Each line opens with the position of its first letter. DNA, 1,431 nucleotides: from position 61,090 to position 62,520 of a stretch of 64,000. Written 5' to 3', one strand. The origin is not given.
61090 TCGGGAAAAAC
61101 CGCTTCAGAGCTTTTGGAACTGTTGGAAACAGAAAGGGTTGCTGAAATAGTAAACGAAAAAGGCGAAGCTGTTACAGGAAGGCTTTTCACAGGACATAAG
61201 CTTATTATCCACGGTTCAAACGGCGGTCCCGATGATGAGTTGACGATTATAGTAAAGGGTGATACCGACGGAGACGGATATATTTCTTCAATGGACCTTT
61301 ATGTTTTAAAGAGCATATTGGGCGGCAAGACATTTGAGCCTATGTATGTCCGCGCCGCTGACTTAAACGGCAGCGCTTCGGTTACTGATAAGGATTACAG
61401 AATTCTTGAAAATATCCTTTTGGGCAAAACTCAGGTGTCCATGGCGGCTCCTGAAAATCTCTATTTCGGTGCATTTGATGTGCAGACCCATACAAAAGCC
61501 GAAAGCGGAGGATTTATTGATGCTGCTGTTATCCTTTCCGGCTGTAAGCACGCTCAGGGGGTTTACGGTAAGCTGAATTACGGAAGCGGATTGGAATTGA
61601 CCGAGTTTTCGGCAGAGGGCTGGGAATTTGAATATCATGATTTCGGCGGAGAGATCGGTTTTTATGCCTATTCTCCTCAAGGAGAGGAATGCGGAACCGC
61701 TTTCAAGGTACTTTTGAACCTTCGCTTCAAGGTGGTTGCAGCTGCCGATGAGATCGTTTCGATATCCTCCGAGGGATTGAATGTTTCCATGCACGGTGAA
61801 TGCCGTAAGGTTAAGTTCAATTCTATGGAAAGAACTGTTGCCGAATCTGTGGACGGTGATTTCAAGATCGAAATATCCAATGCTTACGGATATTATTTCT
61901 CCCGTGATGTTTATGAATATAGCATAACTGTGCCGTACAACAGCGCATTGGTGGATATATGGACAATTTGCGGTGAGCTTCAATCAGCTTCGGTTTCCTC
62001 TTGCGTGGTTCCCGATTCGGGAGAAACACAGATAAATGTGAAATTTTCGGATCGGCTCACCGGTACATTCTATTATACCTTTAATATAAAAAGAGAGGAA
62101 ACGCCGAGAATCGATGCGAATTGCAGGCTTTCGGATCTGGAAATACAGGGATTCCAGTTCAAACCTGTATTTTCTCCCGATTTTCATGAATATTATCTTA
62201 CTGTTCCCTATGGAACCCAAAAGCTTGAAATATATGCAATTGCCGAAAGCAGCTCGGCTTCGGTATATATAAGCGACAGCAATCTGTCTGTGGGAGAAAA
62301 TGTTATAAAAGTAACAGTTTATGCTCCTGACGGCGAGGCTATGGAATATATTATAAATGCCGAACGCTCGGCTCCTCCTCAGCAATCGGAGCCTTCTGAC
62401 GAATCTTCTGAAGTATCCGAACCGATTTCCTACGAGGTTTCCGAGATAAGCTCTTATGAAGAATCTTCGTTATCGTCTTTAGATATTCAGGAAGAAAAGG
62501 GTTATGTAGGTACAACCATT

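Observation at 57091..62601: Giant membrane-anchored S8 protease combining dockerin-like and cohesin-like modules in one chain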

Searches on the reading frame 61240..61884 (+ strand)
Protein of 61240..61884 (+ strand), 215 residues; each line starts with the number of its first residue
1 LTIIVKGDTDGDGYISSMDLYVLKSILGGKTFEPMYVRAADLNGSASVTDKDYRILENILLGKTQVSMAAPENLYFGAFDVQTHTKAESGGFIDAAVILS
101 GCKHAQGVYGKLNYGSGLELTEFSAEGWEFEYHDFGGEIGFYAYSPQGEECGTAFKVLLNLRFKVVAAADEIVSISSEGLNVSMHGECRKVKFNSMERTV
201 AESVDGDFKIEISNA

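Call 54: search_protein_representatives(alignment_id=A5)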
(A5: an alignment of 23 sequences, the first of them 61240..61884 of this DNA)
Query: 23 sequences, 215 profile positions. Proteins with E-value up to 0.001 (for the whole library): 7369; up to 1e-10: 404; up to 1e-30: 33. The best 150 are listed.
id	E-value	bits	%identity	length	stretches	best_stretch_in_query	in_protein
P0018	5.1e-81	287.9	-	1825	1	1-215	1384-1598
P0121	6.5e-77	274.5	-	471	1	1-215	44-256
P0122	4.9e-75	268.3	-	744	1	1-215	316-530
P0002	1.8e-73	263.2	-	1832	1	1-215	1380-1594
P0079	2.3e-68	246.5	-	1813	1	1-214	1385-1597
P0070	6.7e-67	241.8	-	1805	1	1-215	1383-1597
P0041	8.4e-67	241.4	-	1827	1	1-215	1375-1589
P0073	7.6e-63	228.5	-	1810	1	1-215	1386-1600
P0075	1.9e-62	227.2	-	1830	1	1-215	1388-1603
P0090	6.2e-61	222.2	-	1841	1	1-215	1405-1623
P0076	1.2e-60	221.3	-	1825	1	1-215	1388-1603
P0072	3.5e-60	219.8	-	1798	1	1-215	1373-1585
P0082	1.6e-59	217.6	-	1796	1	1-214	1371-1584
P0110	1.1e-57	211.7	-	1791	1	1-215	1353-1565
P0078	7.0e-55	202.5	-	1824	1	1-214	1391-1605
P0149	1.2e-24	103.7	-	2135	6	5-186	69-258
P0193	7.6e-19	84.7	-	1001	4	4-176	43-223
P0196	8.8e-19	84.5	-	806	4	7-152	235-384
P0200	2.8e-18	82.8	-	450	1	3-203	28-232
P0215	3.1e-17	79.4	-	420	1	1-205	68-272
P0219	5.4e-17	78.6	-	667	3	6-149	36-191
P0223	1.1e-16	77.6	-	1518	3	4-170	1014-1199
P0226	1.3e-16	77.4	-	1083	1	1-179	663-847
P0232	2.4e-16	76.5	-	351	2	5-177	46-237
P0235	2.7e-16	76.4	-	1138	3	3-179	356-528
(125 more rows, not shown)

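Call 55: search_protein_families(library=pfam, proteins=[P0149, P0193, P0226, P0235, P0223, P0215, P0200, P0232, P0219, P0196], max_evalue=0.001)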
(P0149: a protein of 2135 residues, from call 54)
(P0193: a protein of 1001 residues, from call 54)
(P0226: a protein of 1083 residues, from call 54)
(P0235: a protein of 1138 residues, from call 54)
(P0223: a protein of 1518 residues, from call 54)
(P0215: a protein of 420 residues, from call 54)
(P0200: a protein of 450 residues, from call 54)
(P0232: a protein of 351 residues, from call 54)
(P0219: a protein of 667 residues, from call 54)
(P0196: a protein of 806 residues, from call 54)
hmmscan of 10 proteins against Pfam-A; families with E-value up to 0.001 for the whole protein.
P0149 (2135 aa): 2 families
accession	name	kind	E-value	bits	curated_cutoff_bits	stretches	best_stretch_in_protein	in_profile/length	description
PF00404.24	Dockerin_1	-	3.2e-40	136.6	22.9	5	71-121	2-52/57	Dockerin type I domain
PF23039.2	TMEM132_3rd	-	2e-05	24.7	27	0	1109-1195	21-113/147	TMEM132 cohesin-like domain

P0193 (1001 aa): 6 families
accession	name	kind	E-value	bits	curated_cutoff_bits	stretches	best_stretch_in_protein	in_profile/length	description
PF00404.24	Dockerin_1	-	2.6e-26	92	22.9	3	46-94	2-50/57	Dockerin type I domain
PF00036.39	EF-hand_1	-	3.8e-15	54.7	25.4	0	296-315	8-27/29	EF hand domain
PF13405.12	EF-hand_6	-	9.2e-14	50.2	25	0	298-315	10-27/30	EF-hand domain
PF13202.12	EF-hand_5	-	8.5e-09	34.9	25.9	0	958-971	7-20/25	EF hand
PF13499.12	EF-hand_7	-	1.2e-07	32.4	30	0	298-343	12-61/67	EF-hand domain pair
PF02010.21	REJ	-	0.00098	18.3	25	0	488-554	98-169/452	REJ domain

P0226 (1083 aa): 1 family
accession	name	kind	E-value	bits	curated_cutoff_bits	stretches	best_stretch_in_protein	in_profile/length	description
PF00404.24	Dockerin_1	-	1.7e-09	38.1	22.9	1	669-724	2-57/57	Dockerin type I domain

P0235 (1138 aa): 3 families
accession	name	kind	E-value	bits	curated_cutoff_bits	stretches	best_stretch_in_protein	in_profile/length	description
PF00404.24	Dockerin_1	-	8.6e-23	80.8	22.9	2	1076-1130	1-56/57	Dockerin type I domain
PF13306.12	LRR_5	-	8.9e-23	81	27.7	2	627-692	45-109/127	BspA type Leucine rich repeat region (6 copies)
PF00963.24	Cohesin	-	2.5e-13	50.9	24.1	2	439-550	15-139/139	Cohesin domain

P0223 (1518 aa): 10 families
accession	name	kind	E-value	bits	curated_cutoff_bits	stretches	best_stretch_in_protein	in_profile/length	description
PF09479.16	Flg_new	-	7.9e-47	157.7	27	6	493-545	1-50/65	Listeria-Bacteroides repeat domain (List_Bact_rpt)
PF00404.24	Dockerin_1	-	2.8e-29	101.5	22.9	2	1017-1073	2-56/57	Dockerin type I domain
PF13290.12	CHB_HEX_C_1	-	3.1e-17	62.7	22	1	365-420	8-63/67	Chitobiase/beta-hexosaminidase C-terminal domain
PF13287.12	Fn3_assoc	-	1.1e-15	57.8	23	1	369-424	1-56/59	Fn3 associated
PF00963.24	Cohesin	-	2.9e-15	57.1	24.1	2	1106-1208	3-115/139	Cohesin domain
PF05257.22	CHAP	-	2e-14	54.3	26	1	136-224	4-81/81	CHAP domain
PF00059.27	Lectin_C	-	2.4e-14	54.4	22.6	1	671-764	4-95/107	Lectin C-type domain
PF01471.23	PG_binding_1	-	8.3e-13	48.8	23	1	292-346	1-56/57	Putative peptidoglycan binding domain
PF18998.6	Flg_new_2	-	6.9e-06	26.4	23.6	0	493-549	1-69/73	Divergent InlB B-repeat domain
PF21817.3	CapR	-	0.00017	22.1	24.2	0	524-545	13-33/67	CapR homology domain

P0215 (420 aa): 2 families
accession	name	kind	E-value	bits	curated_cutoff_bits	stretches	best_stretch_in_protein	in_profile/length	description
PF12733.13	Cadherin-like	-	1.6e-10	41.8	24.2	1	278-357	2-88/89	Cadherin-like beta sandwich domain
PF00404.24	Dockerin_1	-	7.5e-09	36.1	22.9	1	74-128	2-56/57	Dockerin type I domain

P0200 (450 aa): 2 families
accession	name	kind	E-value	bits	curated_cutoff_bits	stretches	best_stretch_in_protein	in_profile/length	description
PF00404.24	Dockerin_1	-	9.5e-12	45.4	22.9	1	31-86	1-57/57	Dockerin type I domain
PF12733.13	Cadherin-like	-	1.3e-08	35.6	24.2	1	247-319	9-88/89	Cadherin-like beta sandwich domain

P0232 (351 aa): 5 families
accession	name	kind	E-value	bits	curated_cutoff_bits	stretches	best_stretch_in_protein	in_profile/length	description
PF00404.24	Dockerin_1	-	1.9e-19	70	22.9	2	48-102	2-56/57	Dockerin type I domain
PF00963.24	Cohesin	-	7e-07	30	24.1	1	144-235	11-111/139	Cohesin domain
PF00036.39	EF-hand_1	-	3.2e-05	23.6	25.4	0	307-323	5-21/29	EF hand domain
PF13499.12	EF-hand_7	-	0.00058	20.6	30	0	278-323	12-61/67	EF-hand domain pair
PF13405.12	EF-hand_6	-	0.00083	19.3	25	0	82-100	9-27/30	EF-hand domain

P0219 (667 aa): 5 families
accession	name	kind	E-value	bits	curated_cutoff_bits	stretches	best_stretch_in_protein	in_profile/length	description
PF00404.24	Dockerin_1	-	2.6e-22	79.2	22.9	3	601-652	1-50/57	Dockerin type I domain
PF00963.24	Cohesin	-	7.6e-13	49.3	24.1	2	130-233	12-111/139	Cohesin domain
PF13405.12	EF-hand_6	-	1.1e-08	34.5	25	0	599-620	6-27/30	EF-hand domain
PF00036.39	EF-hand_1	-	1.6e-05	24.6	25.4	0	599-620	6-27/29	EF hand domain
PF13499.12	EF-hand_7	-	0.0008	20.2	30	0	635-657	8-30/67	EF-hand domain pair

P0196 (806 aa): 6 families
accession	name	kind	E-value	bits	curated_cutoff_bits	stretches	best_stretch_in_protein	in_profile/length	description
PF00404.24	Dockerin_1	-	3.4e-34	117.2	22.9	3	234-290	1-54/57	Dockerin type I domain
PF13405.12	EF-hand_6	-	1.3e-18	65.3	25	0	268-290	5-27/30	EF-hand domain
PF00036.39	EF-hand_1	-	9.4e-16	56.6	25.4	0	267-290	4-27/29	EF hand domain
PF13499.12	EF-hand_7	-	6.4e-14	52.5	30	1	236-290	12-67/67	EF-hand domain pair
PF13202.12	EF-hand_5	-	5.9e-08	32.3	25.9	0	268-289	4-25/25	EF hand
PF00963.24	Cohesin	-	2.8e-07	31.2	24.1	0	324-433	13-126/139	Cohesin domain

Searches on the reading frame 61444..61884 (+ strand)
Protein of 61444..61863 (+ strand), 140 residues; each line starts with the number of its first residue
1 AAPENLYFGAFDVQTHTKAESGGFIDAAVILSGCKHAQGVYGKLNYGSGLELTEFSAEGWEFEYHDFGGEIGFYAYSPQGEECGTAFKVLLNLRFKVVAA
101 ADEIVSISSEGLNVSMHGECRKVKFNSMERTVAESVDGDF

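Call 6: search_protein_families(library=pfam, proteins=[window:61444-61863:+], max_evalue=10)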
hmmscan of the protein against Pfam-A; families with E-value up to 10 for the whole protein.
seq(140 aa): 0 families

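Call 19: search_solved_structures(query=A2, max_evalue=10, show_alignments=2)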
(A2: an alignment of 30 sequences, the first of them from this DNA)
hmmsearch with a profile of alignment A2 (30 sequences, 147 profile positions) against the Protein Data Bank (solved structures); distinct sequences matched with E-value up to 10: 7.
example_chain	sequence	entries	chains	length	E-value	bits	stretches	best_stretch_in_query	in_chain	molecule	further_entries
2w1n_A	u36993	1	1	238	0.094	15.7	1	6-108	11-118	O-GLCNACASE NAGJ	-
3l8q_A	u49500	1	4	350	0.19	14.7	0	19-51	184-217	Cellulosomal scaffoldin adaptor protein B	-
2jh2_A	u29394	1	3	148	0.27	14.2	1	6-109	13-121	O-GLCNACASE NAGJ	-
2ozn_A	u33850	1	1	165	0.31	14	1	6-109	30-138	O-GlcNAcase nagJ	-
2o4e_A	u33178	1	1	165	0.37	13.7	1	6-109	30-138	O-GlcNAcase nagJ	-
5g5d_A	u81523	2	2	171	0.41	13.6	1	17-53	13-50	CELLULOSOME ANCHORING PROTEIN COHESIN REGION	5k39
5mxy_A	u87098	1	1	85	1.7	11.6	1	27-67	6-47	Cytochrome c-552 Ks_3358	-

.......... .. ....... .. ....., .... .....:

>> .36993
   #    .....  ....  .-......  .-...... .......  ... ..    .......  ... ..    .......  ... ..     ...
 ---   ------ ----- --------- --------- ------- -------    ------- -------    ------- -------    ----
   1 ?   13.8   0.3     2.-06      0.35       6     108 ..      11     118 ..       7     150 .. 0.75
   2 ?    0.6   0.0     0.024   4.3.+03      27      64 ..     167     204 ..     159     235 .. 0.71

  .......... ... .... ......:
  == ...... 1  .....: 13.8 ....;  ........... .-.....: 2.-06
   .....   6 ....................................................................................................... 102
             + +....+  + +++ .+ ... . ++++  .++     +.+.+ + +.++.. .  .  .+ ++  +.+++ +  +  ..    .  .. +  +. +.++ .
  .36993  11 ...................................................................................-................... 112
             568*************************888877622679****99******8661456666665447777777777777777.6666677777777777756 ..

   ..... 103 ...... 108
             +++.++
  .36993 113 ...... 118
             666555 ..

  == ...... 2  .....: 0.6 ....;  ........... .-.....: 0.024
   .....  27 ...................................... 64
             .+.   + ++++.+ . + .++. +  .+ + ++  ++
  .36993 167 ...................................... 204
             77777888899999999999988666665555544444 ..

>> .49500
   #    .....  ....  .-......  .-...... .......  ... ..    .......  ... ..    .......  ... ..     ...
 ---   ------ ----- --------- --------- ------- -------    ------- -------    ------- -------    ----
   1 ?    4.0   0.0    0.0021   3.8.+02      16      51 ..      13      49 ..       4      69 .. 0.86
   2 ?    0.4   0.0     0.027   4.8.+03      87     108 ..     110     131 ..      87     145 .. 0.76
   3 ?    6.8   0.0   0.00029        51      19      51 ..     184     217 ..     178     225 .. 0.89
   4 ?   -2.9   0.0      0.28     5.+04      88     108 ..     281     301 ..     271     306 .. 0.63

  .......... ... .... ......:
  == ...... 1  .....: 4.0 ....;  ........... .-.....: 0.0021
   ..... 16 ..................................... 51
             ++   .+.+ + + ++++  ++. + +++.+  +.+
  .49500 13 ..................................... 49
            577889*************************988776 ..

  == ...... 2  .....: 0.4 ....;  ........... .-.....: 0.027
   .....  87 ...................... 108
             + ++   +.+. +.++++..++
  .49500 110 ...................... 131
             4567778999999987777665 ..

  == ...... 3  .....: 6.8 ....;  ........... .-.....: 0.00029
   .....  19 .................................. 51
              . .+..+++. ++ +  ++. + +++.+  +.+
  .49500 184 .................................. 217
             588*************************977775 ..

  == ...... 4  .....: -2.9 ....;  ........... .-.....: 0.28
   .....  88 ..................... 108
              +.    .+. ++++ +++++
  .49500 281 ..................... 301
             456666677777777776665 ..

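Call 20: search_protein_families(library=pfam, alignment_id=A2, max_evalue=1)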
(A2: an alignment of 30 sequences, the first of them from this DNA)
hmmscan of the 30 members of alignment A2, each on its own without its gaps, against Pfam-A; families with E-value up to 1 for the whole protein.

A. member 1, seq(147 aa): 0 families

B. families by the number of members that match (of 30 scanned): 9 families
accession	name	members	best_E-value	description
PF00963.24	Cohesin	10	3.2e-07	Cohesin domain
PF19644.4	DUF6147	1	0.023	Family of unknown function (DUF6147)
PF20622.4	Big_15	1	0.048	Bacterial Ig domain (Big_16)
PF21129.3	TibC_1st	1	0.078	Glycosyltransferase TibC, N-terminal domain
PF24323.1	DUF7494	1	0.11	Domain of unknown function (DUF7494)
PF24539.1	DUF7600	1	0.13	Domain of unknown function (DUF7600)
PF13672.11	PP2C_2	1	0.17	Protein phosphatase 2C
PF09285.17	Elong-fact-P_C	1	0.22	Elongation factor P, C-terminal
PF11325.14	DUF3127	1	0.23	Domain of unknown function (DUF3127)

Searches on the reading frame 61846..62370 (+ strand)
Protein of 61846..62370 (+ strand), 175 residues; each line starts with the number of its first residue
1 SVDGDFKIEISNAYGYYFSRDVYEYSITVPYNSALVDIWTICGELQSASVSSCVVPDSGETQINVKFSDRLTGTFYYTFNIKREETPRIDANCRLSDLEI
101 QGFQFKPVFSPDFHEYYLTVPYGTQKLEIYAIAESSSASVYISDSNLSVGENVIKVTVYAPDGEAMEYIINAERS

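Call 6: search_protein_families(library=pfam, proteins=[window:61846-62370:+], max_evalue=10)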
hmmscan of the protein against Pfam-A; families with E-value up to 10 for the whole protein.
seq(175 aa): 2 families
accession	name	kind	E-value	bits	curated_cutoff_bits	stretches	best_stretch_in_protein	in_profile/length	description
PF12733.13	Cadherin-like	-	8.8e-12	45.8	24.2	2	95-174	1-88/89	Cadherin-like beta sandwich domain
PF23265.1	Ig-like_KY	-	0.085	13.4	27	1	47-137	23-105/129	KY-like, immunoglobulin-like domain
